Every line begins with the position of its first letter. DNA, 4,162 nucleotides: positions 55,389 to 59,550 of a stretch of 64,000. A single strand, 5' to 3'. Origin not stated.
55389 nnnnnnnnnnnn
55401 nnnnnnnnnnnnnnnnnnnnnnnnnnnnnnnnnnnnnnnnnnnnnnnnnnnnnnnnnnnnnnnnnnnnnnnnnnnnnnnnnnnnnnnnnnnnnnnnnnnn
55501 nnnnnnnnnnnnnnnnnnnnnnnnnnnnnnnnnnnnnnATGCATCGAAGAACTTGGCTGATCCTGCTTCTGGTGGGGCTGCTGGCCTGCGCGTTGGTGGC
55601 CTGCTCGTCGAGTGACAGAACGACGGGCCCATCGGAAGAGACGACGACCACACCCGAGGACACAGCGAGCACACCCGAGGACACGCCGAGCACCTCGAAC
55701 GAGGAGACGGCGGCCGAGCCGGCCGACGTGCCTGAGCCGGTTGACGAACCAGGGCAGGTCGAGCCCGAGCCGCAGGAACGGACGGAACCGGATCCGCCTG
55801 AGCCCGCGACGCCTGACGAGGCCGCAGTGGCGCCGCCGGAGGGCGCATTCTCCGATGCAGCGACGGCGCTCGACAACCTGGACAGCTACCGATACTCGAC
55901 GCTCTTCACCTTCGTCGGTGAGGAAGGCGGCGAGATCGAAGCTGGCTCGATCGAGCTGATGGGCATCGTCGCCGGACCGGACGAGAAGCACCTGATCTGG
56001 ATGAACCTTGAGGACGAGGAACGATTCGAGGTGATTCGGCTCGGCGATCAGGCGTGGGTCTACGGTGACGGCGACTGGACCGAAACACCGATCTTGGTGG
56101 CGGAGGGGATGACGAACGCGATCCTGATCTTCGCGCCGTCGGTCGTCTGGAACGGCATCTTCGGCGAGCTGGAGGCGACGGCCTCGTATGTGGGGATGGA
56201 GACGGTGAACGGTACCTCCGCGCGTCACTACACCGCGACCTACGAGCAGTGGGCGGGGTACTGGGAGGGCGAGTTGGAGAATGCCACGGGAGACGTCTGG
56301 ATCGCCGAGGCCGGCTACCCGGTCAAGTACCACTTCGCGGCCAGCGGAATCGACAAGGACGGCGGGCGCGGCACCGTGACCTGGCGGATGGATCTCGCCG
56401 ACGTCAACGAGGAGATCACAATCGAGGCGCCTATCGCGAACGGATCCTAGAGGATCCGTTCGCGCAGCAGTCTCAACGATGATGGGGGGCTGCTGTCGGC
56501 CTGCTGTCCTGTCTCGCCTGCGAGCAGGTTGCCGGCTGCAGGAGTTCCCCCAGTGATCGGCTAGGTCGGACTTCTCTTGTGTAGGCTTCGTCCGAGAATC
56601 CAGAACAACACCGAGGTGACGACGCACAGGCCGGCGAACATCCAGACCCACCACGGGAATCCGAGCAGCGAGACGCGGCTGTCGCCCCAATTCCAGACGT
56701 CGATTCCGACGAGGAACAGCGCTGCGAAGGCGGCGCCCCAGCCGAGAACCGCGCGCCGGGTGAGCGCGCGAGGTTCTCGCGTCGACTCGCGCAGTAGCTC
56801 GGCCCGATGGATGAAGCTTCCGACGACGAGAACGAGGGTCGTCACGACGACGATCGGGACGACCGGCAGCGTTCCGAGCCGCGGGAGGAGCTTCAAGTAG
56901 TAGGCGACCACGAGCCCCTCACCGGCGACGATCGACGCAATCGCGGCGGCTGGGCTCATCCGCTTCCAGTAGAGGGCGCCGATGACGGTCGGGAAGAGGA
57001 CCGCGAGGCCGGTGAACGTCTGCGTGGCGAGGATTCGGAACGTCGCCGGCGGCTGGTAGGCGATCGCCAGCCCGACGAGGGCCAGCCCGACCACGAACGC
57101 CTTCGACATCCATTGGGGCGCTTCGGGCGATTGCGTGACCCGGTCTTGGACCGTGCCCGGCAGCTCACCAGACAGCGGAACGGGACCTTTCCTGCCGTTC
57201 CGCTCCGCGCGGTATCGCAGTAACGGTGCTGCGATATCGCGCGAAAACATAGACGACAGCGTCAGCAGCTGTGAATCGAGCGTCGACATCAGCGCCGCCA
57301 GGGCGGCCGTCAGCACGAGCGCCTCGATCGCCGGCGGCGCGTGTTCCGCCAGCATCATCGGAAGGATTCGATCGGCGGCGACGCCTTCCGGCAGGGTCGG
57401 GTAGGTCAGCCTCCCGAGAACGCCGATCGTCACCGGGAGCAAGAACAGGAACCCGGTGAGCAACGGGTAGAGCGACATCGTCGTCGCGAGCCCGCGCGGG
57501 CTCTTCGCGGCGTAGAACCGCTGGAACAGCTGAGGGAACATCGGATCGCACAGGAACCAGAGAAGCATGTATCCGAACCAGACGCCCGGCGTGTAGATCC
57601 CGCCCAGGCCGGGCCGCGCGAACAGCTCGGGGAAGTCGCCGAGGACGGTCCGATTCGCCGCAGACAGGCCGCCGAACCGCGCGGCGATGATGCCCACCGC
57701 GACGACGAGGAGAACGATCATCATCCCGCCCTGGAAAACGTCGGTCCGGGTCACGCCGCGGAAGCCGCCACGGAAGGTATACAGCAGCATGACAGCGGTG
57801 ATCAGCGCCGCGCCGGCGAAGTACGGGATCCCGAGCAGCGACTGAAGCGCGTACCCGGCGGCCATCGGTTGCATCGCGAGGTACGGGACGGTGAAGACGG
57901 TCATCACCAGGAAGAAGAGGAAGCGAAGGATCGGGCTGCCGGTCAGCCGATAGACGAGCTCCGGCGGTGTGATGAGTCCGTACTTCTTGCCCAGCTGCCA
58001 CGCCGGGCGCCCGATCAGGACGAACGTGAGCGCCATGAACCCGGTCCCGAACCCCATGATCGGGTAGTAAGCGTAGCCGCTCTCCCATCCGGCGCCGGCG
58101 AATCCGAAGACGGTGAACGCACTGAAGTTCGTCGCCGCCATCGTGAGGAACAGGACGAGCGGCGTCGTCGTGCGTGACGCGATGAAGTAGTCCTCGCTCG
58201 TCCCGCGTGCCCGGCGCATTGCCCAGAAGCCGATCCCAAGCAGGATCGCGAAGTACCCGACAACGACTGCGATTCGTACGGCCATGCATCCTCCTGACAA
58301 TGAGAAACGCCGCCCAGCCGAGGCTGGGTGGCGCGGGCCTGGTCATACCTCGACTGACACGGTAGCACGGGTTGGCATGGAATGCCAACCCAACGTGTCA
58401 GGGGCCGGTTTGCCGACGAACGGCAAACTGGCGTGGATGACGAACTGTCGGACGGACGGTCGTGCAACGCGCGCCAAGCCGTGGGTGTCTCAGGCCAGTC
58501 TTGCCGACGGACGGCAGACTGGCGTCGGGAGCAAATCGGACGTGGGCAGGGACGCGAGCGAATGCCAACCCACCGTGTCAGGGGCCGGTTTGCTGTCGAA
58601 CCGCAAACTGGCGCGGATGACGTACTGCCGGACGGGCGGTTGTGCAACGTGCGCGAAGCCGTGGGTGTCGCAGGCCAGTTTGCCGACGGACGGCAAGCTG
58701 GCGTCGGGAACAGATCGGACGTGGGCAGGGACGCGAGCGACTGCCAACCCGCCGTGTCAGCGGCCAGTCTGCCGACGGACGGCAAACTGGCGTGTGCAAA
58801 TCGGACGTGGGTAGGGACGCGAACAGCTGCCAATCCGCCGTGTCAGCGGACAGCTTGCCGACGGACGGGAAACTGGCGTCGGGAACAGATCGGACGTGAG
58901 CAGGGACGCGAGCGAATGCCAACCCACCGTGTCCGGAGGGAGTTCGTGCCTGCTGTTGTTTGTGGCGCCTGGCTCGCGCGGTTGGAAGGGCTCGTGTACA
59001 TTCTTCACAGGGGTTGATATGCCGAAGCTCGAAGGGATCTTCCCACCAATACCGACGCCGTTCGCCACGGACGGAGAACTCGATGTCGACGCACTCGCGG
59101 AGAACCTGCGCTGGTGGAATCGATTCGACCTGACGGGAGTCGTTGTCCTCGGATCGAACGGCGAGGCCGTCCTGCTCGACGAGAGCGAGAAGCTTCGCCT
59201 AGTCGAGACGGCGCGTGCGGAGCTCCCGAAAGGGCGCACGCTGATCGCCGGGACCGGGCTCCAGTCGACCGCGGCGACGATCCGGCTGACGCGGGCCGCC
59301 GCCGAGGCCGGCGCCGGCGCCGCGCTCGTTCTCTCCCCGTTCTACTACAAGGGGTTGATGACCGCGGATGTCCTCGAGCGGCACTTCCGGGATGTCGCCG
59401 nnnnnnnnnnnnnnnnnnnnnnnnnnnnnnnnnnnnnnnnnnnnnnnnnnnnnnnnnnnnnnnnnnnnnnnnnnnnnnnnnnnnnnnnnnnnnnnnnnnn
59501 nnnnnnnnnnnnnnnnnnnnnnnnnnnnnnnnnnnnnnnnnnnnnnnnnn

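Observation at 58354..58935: BIME-like mosaic array of a 29-bp palindrome between divergent genes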

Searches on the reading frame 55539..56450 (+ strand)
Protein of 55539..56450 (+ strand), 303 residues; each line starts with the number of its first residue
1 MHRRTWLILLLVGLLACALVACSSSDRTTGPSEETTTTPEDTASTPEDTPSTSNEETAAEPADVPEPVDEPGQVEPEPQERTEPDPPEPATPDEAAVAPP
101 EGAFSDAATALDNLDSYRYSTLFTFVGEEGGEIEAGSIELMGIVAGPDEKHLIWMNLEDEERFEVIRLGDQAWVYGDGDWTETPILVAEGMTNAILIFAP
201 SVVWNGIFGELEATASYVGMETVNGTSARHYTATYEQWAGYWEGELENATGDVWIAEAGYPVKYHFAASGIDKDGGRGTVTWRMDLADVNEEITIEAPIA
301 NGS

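Call 62: search_protein_families(library=ncbifam, proteins=[window:55539-56450:+], max_evalue=0.01)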
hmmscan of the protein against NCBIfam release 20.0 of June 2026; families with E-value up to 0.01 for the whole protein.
window:55539-56450:+ (303 aa): 2 families
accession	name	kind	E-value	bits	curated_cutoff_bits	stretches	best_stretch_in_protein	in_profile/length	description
NF053532.1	lipo_SCO4651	subfamily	2e-07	31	65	1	217-300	175-271/277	SCO4651 family lipoprotein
NF053527.1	lipo_Cory_WKLS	subfamily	0.0043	17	105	1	9-51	3-49/166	WKL family lipoprotein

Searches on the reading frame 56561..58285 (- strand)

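Call 10: search_protein_families(library=pfam, proteins=[window:56561-58285:-])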
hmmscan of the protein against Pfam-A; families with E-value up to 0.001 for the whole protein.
window:56561-58285:- (574 aa): 1 family
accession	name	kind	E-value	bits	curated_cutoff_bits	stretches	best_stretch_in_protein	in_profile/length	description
PF00474.23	SSF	-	1.5e-36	126.6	22.8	1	33-360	1-333/406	Sodium:solute symporter family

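Call 62: search_protein_families(library=ncbifam, proteins=[window:56561-58285:-], max_evalue=0.01)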
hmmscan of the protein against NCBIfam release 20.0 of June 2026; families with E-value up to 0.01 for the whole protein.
window:56561-58285:- (574 aa): 9 families
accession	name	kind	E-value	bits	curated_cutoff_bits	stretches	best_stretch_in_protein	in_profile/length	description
TIGR02119.1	panF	equivalog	3.9e-40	138.2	328.05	2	7-353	6-352/471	sodium/pantothenate symporter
TIGR00813.1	sss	superfamily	5.1e-39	134.5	184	1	33-362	1-341/411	sodium/solute symporter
TIGR02121.1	Na_Pro_sym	equivalog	1.7e-37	129.3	515.5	2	7-358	6-357/488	sodium/proline symporter PutP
NF011948.0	PRK15419.1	equivalog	4.5e-22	78.6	955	2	7-361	11-367/502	sodium/proline symporter PutP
TIGR03648.1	Na_symport_lg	subfamily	4.5e-20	71.6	320.75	2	6-206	3-196/547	VC_2705 family sodium/solute symporter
NF007790.0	PRK10484.1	equivalog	2.2e-10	40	401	1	4-361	5-371/527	solute:sodium symporter family transporter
NF046076.1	monocarbox_MctP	equivalog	2.4e-08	33.1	625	1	5-356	2-355/481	monocarboxylate uptake permease MctP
NF006903.2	PRK09395.1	subfamily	2.5e-07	29.5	750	1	5-192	38-220/552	cation/acetate symporter ActP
NF058657.1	MncbAcdTpMctC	equivalog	4.7e-06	25.4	670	1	3-358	7-370/527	monocarboxylic acid transporter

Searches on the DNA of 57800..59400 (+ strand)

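Call 6: search_rna_families(source=window, start=57800, end=59400, threshold=evalue, max_evalue=1)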
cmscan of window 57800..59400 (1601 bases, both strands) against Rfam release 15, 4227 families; matches with E-value up to 1: 0.
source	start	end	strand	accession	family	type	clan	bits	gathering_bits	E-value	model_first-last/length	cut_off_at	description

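Call 49: build_rna_model(alignment_id=A2, structure=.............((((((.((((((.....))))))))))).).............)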
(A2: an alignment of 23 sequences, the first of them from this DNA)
Model R1 built from alignment A2 (23 sequences, 57 columns); structure: as given.
model positions 53; base pairs 12; branch points 0; effective number of sequences 23; information 0.916 bits per position. Calibrated on 0.2 Mb of random sequence (short: E-values are rough).
structure used (alignment columns):
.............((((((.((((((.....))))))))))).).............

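Call 50: search_with_rna_model(model_id=R1, sources=[window, L001, L002, L006, L007, L008, L009, L010, L011, L012, L013, L014, L015, L016, L017, L018, L019, L020, L021, L022, L023, L024, L025, L026, L027, L028, L029, L030, L031, L032, L033, L034, L035, L036, L037, L038, L039, L040, L041, L042, L043, L044, L045, L046, L047, L048, L049, L050, L051, L052, L053, L054, L055, L056, L057, L058, L059, L060, L061, L062, L063, L064, L065, L066, L067, L068, L069, L070, L071, L072, L073, L074, L075, L076, L077, L078, L079, L080, L081, L082, L083, L084, L085, L086, L087, L088, L089, L090, L091, L092, L093, L094, L095], max_evalue=1)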
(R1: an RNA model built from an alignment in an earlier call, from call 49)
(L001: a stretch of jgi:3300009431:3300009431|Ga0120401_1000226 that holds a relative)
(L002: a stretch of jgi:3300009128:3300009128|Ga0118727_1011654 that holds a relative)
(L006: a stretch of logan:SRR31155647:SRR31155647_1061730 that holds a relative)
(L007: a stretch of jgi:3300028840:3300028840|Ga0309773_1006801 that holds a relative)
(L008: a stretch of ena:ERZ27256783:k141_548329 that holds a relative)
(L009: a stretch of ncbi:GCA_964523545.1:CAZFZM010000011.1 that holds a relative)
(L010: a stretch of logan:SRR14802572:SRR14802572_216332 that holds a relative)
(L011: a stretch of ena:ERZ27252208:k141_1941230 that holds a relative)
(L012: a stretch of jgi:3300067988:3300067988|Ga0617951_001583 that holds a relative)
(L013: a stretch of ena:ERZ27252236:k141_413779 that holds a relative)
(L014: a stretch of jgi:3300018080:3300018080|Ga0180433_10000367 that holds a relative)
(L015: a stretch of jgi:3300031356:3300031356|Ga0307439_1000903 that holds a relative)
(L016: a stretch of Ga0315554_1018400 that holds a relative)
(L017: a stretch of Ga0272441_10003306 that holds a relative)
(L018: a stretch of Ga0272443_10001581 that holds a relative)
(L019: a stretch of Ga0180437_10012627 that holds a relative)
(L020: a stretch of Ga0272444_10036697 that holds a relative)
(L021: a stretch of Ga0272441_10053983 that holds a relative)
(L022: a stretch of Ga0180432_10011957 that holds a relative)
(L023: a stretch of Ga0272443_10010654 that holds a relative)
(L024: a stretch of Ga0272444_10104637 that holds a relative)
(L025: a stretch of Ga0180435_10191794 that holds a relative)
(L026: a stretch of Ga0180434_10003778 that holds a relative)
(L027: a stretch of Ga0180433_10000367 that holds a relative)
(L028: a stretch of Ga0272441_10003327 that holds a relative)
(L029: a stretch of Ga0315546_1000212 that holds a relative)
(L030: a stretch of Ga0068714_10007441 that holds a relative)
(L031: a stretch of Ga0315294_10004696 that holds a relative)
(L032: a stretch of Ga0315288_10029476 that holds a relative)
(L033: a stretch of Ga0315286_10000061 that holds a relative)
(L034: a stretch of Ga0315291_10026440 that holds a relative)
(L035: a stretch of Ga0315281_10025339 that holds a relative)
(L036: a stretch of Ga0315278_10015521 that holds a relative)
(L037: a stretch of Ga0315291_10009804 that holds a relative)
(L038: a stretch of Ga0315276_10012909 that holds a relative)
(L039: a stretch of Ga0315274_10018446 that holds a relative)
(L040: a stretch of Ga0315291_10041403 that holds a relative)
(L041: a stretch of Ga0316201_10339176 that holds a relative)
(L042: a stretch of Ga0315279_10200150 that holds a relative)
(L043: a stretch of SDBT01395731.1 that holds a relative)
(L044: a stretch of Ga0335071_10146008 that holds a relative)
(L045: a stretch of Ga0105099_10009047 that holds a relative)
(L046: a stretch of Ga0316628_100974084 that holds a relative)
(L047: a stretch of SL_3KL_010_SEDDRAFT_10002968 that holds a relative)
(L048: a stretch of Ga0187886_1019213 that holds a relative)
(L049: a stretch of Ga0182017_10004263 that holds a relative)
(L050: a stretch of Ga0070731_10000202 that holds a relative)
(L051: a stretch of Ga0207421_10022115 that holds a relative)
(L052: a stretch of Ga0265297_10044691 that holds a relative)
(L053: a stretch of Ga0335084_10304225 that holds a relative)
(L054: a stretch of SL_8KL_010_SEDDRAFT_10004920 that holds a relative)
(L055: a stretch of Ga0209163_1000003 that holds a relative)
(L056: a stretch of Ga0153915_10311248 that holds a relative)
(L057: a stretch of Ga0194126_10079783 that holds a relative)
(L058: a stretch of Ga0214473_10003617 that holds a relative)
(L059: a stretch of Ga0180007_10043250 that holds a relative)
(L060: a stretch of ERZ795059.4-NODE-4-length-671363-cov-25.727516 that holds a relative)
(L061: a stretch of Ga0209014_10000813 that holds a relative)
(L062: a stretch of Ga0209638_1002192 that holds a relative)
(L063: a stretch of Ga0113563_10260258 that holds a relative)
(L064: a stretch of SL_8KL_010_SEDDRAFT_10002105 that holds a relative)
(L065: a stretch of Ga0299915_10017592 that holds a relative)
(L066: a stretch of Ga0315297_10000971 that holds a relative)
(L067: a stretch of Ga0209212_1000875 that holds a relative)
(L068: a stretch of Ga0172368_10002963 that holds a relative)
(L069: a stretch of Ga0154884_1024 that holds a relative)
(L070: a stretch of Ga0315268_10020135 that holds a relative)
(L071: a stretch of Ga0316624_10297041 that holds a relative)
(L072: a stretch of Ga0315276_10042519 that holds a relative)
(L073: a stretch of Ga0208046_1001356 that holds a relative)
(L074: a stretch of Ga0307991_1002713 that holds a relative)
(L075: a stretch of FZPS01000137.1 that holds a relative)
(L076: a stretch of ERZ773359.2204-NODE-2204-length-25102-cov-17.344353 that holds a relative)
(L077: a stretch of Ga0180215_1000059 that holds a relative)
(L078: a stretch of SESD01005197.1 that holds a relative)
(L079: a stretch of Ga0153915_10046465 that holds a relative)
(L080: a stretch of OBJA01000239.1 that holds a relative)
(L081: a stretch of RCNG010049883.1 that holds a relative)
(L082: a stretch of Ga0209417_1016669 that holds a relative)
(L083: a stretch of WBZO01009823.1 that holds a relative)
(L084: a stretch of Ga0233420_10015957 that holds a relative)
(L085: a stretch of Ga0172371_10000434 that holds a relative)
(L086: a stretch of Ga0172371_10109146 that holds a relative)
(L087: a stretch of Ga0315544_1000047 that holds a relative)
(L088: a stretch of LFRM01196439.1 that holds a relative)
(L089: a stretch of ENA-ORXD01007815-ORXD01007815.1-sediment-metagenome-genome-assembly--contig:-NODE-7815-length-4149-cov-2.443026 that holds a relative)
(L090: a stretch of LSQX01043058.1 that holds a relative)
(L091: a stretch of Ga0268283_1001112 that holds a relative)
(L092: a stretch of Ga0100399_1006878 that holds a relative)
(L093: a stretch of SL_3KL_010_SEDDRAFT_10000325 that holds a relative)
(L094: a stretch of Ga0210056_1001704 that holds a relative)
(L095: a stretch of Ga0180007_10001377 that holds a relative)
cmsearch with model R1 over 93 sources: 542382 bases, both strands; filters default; matches with E-value up to 1: 104.
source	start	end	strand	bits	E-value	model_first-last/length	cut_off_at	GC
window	58392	58444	+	67.5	3.2e-15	1-53/53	no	0.6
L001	9374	9426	+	67.5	3.2e-15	1-53/53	no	0.6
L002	4053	4105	+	67.5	3.2e-15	1-53/53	no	0.6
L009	5888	5940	+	64.7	1.9e-14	1-53/53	no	0.55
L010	1886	1938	+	64.7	1.9e-14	1-53/53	no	0.55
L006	130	181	+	61.5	1.4e-13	1-53/53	no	0.67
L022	2136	2188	+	61.1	1.8e-13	1-53/53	no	0.58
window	58572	58624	+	60.7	2.3e-13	1-53/53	no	0.62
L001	9554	9606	+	60.7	2.3e-13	1-53/53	no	0.62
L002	4233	4285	+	60.7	2.3e-13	1-53/53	no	0.62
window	58662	58714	+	59.7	4.2e-13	1-53/53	no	0.66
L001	9644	9696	+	59.7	4.2e-13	1-53/53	no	0.66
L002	4323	4375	+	59.7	4.2e-13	1-53/53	no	0.66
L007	5828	5880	+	59.5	4.8e-13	1-53/53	no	0.62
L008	5153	5205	+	59.5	4.8e-13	1-53/53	no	0.62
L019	2328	2380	+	59.5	4.8e-13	1-53/53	no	0.62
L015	3891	3943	+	59.5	5e-13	1-53/53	no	0.57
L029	2379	2431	+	59.5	5e-13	1-53/53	no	0.57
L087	2379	2431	+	59.5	5e-13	1-53/53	no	0.57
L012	3764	3816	+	58.1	1.1e-12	1-53/53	no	0.64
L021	1394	1446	+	55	8.1e-12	1-53/53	no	0.58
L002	4412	4464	+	54.9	8.8e-12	1-53/53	no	0.66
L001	9733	9785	+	54.4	1.2e-11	1-53/53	no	0.66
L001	9464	9517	+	53.6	1.9e-11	1-53/53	no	0.65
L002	4143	4196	+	53.6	1.9e-11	1-53/53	no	0.65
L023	84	136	+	53.2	2.5e-11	1-53/53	no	0.66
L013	1132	1184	+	53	2.9e-11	1-53/53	no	0.66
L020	1619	1671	+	53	2.9e-11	1-53/53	no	0.66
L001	9819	9871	+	52.7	3.5e-11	1-53/53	no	0.66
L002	4498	4550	+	52.7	3.5e-11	1-53/53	no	0.66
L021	1255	1307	+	52.4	4.3e-11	1-53/53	no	0.7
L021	1163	1215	+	52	5.5e-11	1-53/53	no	0.68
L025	284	336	+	50.5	1.4e-10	1-53/53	no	0.62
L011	3925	3976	+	49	3.5e-10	1-53/53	no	0.65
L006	16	67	+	48.9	3.8e-10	1-53/53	no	0.6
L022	2374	2425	+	47.4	9.6e-10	1-53/53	no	0.58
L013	1221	1273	+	44.1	7.9e-09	1-53/53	no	0.68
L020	1708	1760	+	43.8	9.3e-09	1-53/53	no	0.66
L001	9644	9696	-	36.2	1.1e-06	1-53/53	no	0.66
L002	4323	4375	-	36.2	1.1e-06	1-53/53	no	0.66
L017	2327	2379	-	35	2.4e-06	1-53/53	no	0.66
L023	1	45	+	34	4.5e-06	10-53/53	5'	0.67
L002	4411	4464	-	33.7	5.1e-06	1-53/53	no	0.67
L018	2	54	-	33.4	6.3e-06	1-53/53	no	0.66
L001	9732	9785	-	33.3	6.8e-06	1-53/53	no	0.67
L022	2284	2336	+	32.8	9.3e-06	1-53/53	no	0.7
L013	1622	1673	+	32.2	1.3e-05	1-53/53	no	0.54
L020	2109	2160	+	32.2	1.3e-05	1-53/53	no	0.54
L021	1255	1307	-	31.2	2.6e-05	1-53/53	no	0.7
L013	1429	1480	+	29.9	5.8e-05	1-53/53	no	0.65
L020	1916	1967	+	29.9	5.8e-05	1-53/53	no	0.65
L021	1175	1203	-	28.8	0.00012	13-41/53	no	0.66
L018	2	55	+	27.9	0.0002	1-53/53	no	0.65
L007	5840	5868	-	26.8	0.0004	13-41/53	no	0.69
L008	5165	5193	-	26.8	0.0004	13-41/53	no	0.69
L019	2340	2368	-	26.8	0.0004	13-41/53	no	0.69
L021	1406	1434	-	26.4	0.00052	13-41/53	no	0.59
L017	2327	2380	+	26.3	0.00053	1-53/53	no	0.65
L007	5740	5791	+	25.8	0.00075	1-53/53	no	0.63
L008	5065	5116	+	25.8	0.00075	1-53/53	no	0.63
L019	2240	2291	+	25.8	0.00075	1-53/53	no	0.63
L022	2149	2175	-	25.8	0.00076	14-40/53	no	0.56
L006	130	181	-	25.6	0.00087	1-53/53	no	0.67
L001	9464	9517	-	25.5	0.00092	1-53/53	no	0.65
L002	4143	4196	-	25.5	0.00092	1-53/53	no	0.65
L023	176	228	+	24.6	0.0016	1-53/53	no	0.66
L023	365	418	+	24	0.0024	1-53/53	no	0.69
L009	5899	5928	-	23.7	0.0028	13-41/53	no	0.53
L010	1897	1926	-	23.7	0.0028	13-41/53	no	0.53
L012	3776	3804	-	23.7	0.0029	13-41/53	no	0.62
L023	84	136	-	23.4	0.0033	1-53/53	no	0.66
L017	2263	2315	+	22.4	0.0062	1-53/53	no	0.72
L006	16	67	-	22.4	0.0064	1-53/53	no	0.6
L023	4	32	-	22.3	0.0066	13-41/53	no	0.66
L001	9386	9414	-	22.3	0.0069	13-41/53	no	0.66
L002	4065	4093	-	22.3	0.0069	13-41/53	no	0.66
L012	3853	3933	+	21.7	0.0097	1-53/53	no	0.65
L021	1484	1536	-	21.2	0.014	1-53/53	no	0.75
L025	350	400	-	21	0.016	1-53/53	no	0.73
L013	1148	1168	-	19.3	0.045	17-37/53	no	0.57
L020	1635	1655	-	19.3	0.045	17-37/53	no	0.57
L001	9818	9871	-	18.9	0.056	1-53/53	no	0.67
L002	4497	4550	-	18.9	0.056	1-53/53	no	0.67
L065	814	867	-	18.5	0.073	1-53/53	no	0.72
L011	3940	3961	-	16.7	0.23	16-38/53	no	0.64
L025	286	335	-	16.5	0.25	1-53/53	no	0.64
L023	268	320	+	16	0.35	1-53/53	no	0.57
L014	3969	4003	+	15.2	0.57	1-53/53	no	0.77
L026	2358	2392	+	15.2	0.57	1-53/53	no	0.77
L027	2358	2392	+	15.2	0.57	1-53/53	no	0.77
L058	741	794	-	15.2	0.58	1-53/53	no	0.7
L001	9554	9608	-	15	0.68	1-53/53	no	0.62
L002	4233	4287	-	15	0.68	1-53/53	no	0.62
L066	1346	1399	-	14.9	0.7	1-53/53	no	0.69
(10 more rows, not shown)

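Call 70: search_dna_similar(query=window:58354-58940:+, collection=plasmids, mode=distant, max_evalue=0.001, max_rows=5)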
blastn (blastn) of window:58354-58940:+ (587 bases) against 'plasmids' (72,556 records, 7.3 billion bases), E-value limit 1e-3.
No match.

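Call 71: search_dna_similar(query=window:58354-58940:+, collection=phages, mode=distant, max_evalue=0.001, max_rows=5)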
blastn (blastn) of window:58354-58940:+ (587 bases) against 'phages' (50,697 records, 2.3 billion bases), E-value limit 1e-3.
No match.

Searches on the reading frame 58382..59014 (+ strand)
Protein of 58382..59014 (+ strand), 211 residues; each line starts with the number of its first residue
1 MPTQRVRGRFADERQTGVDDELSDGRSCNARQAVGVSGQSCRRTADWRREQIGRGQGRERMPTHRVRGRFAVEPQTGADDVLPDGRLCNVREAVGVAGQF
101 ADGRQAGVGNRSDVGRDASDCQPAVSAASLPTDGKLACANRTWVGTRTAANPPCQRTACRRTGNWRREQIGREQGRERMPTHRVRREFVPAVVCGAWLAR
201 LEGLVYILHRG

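Call 21: find_homologous_proteins(query=window:58382-59014:+, max_evalue=0.001)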
Query window:58382-59014:+ (211 aa): 1 proteins with E <= 0.001 among 1348 candidates.
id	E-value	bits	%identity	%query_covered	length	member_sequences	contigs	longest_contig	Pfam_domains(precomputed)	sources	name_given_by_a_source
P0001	2.4e-135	467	100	100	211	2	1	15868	-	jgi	-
